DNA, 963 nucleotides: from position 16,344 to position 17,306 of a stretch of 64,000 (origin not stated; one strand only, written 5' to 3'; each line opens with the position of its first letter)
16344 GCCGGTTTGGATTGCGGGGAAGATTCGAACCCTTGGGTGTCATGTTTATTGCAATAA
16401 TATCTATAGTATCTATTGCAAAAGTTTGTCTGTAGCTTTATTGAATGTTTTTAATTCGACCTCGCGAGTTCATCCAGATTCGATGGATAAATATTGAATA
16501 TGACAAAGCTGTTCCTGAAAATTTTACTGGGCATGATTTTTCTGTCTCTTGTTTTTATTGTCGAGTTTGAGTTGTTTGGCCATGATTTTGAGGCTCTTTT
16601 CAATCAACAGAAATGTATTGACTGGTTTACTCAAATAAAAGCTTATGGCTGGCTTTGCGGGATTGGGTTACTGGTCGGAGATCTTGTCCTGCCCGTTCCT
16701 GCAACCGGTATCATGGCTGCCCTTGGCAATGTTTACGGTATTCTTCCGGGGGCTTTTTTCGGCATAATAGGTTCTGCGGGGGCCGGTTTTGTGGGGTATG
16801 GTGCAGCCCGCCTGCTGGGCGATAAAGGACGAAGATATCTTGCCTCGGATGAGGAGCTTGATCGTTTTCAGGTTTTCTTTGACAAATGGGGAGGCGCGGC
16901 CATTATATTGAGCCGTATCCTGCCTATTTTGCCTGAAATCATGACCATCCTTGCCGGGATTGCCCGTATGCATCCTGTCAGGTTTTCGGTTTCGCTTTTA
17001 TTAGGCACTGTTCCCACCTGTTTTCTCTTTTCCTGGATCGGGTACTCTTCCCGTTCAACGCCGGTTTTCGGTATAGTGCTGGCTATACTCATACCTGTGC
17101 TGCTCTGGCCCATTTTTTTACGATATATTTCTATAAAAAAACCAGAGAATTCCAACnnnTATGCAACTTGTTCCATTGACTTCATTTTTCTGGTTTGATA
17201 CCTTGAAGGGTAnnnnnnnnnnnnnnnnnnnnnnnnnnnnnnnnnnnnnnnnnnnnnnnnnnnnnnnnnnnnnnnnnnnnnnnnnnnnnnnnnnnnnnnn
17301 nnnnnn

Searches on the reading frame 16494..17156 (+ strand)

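Call 41: search_protein_families(library=pfam, proteins=[window:16494-17156:+], max_evalue=0.001)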
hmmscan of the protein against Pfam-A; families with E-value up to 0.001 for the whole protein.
window:16494-17156:+ (221 aa): 1 family
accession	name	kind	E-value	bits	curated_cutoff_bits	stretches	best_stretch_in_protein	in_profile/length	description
PF09335.16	VTT_dom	-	8.9e-18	65.4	33.9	1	68-184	1-122/123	VTT domain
